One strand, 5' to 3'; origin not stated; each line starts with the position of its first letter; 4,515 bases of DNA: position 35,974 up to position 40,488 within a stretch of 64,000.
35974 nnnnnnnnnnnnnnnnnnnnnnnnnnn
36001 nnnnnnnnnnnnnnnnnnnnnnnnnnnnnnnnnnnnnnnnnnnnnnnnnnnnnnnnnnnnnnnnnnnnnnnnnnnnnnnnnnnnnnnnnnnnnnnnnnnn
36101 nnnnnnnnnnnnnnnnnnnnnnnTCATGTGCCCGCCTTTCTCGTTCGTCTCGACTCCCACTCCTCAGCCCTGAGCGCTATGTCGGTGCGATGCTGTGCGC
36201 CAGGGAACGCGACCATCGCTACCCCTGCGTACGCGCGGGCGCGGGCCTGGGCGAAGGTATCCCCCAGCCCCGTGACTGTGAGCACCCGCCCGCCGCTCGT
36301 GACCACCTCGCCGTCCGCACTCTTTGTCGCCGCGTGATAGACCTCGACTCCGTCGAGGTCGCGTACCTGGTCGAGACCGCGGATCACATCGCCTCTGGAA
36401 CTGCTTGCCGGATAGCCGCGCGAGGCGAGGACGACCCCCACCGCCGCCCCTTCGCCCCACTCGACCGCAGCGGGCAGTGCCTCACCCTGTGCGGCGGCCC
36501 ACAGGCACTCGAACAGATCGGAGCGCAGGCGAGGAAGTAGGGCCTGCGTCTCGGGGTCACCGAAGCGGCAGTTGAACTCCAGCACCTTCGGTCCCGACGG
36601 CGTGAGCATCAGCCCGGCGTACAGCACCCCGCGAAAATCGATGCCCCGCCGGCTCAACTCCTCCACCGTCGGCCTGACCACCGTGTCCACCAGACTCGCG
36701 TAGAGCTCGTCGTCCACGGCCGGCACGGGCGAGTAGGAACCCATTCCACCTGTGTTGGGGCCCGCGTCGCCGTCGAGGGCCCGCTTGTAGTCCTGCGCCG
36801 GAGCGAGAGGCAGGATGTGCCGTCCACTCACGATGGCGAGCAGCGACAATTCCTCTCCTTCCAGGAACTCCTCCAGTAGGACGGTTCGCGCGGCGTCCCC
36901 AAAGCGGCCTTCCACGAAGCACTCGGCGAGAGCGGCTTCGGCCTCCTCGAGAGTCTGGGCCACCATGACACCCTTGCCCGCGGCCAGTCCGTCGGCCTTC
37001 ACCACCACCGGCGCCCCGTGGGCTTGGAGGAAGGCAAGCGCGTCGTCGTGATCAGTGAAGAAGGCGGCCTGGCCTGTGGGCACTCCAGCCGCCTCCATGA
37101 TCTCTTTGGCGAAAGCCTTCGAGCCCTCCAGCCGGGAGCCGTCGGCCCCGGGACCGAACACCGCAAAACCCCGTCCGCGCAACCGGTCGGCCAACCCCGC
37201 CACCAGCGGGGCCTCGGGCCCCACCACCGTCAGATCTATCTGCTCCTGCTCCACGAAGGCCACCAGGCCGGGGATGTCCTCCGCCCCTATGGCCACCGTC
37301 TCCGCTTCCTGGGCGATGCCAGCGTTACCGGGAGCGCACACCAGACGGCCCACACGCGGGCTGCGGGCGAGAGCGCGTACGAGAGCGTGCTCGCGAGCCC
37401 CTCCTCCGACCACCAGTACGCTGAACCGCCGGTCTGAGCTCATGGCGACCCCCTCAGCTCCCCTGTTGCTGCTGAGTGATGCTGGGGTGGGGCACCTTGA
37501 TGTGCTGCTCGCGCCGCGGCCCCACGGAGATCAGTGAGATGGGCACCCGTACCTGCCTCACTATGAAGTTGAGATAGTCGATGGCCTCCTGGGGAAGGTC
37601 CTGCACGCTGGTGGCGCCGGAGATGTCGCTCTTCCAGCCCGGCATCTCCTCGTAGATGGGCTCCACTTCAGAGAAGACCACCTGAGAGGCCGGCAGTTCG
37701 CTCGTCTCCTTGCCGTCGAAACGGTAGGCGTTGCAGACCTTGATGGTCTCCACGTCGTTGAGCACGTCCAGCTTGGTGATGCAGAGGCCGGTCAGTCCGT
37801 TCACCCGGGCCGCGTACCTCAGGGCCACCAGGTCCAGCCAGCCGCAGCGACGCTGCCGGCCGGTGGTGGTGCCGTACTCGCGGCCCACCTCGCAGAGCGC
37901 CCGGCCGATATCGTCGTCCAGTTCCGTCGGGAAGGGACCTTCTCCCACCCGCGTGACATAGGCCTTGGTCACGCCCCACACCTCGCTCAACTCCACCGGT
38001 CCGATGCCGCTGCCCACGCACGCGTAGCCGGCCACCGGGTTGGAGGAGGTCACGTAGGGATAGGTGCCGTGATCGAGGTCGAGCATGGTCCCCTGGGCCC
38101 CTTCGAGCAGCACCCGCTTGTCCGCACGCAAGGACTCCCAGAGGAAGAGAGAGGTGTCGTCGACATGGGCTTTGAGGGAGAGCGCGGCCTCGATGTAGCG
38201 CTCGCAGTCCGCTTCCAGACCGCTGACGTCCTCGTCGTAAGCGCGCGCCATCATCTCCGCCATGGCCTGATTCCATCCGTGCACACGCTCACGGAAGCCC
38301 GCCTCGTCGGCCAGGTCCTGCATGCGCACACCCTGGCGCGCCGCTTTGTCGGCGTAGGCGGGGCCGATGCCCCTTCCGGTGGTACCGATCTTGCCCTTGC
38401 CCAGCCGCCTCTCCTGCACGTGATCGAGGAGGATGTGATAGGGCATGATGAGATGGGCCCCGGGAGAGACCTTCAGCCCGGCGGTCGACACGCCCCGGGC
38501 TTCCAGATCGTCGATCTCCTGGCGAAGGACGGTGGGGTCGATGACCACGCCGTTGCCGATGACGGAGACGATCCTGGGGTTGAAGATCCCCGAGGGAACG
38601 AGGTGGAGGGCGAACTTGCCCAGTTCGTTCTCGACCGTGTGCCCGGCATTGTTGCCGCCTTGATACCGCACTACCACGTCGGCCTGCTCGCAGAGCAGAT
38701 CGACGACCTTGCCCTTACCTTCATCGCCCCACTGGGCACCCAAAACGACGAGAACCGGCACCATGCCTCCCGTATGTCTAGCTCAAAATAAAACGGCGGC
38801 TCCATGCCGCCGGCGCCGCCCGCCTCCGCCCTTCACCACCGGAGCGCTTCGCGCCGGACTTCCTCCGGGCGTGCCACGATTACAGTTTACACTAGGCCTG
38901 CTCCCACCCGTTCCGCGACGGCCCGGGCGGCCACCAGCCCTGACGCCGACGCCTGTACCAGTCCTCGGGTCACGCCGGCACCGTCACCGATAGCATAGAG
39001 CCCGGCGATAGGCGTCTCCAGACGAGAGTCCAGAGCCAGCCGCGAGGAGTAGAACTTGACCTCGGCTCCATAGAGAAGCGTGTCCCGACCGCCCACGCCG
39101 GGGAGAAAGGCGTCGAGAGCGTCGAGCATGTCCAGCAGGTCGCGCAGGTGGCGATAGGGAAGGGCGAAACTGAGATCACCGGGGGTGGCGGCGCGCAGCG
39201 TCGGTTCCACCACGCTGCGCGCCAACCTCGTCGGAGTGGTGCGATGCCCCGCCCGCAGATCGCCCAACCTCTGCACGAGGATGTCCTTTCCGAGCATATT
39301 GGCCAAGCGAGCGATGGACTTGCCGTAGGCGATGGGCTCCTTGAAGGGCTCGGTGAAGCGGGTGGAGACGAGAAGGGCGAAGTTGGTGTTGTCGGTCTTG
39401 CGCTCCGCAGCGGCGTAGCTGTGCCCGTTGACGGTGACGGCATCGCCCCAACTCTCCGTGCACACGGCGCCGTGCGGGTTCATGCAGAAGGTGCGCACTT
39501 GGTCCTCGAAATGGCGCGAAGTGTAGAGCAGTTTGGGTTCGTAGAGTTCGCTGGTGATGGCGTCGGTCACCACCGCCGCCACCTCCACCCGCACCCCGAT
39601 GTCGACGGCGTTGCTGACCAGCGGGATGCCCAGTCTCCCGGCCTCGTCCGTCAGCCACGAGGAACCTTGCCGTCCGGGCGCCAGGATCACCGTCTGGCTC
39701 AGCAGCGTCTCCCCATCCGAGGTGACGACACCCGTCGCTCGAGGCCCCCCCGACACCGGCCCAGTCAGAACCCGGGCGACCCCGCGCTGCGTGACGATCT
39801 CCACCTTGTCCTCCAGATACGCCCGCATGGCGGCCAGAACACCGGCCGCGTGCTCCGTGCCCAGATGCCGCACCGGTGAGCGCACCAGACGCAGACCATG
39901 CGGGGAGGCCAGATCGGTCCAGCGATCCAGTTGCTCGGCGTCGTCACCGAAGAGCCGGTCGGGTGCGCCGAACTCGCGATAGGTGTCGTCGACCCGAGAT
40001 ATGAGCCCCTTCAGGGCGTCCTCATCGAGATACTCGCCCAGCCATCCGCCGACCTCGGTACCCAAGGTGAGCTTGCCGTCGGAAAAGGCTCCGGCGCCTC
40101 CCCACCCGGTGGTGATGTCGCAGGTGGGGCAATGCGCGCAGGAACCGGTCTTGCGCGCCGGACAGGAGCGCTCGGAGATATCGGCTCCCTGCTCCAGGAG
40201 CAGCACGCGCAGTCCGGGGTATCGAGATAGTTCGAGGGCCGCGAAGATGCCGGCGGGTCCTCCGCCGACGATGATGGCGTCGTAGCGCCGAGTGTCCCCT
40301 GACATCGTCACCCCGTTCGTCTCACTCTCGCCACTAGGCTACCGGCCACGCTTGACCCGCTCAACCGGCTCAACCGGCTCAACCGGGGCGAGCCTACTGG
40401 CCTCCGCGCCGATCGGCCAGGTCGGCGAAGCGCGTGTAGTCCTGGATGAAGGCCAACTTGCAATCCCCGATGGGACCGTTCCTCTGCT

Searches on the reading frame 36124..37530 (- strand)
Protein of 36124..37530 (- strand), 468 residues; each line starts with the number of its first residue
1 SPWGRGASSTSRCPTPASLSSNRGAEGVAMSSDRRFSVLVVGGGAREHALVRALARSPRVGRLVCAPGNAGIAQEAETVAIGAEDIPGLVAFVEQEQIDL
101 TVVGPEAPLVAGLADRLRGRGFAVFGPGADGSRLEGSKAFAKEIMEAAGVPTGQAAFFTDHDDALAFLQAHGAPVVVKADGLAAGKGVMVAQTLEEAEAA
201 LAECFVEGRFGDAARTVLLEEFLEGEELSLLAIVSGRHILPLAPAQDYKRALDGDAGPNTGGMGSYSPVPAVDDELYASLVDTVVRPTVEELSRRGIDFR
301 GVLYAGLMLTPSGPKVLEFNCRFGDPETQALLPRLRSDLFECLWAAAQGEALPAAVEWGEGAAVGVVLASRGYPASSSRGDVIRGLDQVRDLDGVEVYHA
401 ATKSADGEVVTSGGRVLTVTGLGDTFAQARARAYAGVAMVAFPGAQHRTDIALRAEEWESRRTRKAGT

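Call 18: search_protein_families(library=pfam, proteins=[window:36124-37530:-], max_evalue=0.001)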
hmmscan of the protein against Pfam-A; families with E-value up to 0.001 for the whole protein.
window:36124-37530:- (468 aa): 6 families
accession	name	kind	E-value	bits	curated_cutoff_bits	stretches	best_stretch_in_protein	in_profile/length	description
PF01071.24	GARS_A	-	5.3e-77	258.5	27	1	136-328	1-194/194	Phosphoribosylglycinamide synthetase, ATP-grasp (A) domain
PF02844.21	GARS_N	-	9.1e-35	119.9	29.5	1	37-135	2-100/100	Phosphoribosylglycinamide synthetase, N domain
PF02843.22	GARS_C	-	2.1e-29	102.1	34.8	1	363-453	1-91/92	Phosphoribosylglycinamide synthetase, C domain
PF02786.22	CPSase_L_D2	-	4.6e-08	33.3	19.8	1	138-225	2-91/211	Carbamoyl-phosphate synthase L chain, ATP binding domain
PF02655.19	ATP-grasp_3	-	8.6e-07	29.6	23.2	1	168-324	27-158/160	ATP-grasp domain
PF02222.28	ATP-grasp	-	2.4e-05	24.5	27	1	145-233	3-87/179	ATP-grasp domain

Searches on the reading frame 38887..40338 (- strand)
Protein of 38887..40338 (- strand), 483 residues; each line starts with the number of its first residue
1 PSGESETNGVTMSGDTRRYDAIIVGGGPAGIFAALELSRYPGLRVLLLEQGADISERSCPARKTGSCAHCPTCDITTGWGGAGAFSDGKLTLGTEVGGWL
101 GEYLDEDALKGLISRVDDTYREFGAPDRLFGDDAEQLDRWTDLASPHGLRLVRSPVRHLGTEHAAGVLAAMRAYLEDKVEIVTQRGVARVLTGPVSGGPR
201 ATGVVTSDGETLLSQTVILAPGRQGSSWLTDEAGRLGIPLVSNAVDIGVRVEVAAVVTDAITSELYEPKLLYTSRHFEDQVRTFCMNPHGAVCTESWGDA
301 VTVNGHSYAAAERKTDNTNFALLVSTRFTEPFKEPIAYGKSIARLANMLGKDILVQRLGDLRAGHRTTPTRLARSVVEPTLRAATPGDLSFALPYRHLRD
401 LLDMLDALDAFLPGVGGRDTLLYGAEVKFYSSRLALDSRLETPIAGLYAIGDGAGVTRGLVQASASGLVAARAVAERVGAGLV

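Call 56: search_protein_families(library=pfam, proteins=[window:38887-40338:-], max_evalue=0.001)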
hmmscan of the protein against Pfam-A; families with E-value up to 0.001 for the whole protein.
window:38887-40338:- (483 aa): 11 families
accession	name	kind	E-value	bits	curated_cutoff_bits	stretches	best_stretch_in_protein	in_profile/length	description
PF07992.20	Pyr_redox_2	-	5.3e-12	46.2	26.1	1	19-63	1-44/291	Pyridine nucleotide-disulphide oxidoreductase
PF01134.28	GIDA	-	3.3e-10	40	22.1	0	20-60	1-41/391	Glucose inhibited division protein A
PF01266.30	DAO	-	5.7e-09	36.4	27.9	1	20-56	1-36/353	FAD dependent oxidoreductase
PF21688.3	FAD-depend_C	-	1.6e-08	35.4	27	1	277-427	42-195/197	FAD-dependent protein, C-terminal domain-like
PF00890.30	FAD_binding_2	-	9.1e-08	32.1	20.4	1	20-53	1-33/414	FAD binding domain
PF13450.12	NAD_binding_8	-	3.7e-06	27.6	21.9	1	23-55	1-32/68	NAD(P)-binding Rossmann-like domain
PF03486.20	HI0933_like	-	2.7e-05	24.2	50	1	20-55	2-36/244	HI0933-like protein Rossmann domain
PF01494.25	FAD_binding_3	-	9.8e-05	22.2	22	1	19-56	2-38/349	FAD binding domain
PF01946.23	Thi4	-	0.00016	21.4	26.2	1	18-50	17-49/235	Thi4 family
PF13454.12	NAD_binding_9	-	0.00048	20.6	21.8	0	22-67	1-47/155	FAD-NAD(P)-binding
PF13738.12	Pyr_redox_3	-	0.0007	19.4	30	0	22-52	1-31/305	Pyridine nucleotide-disulphide oxidoreductase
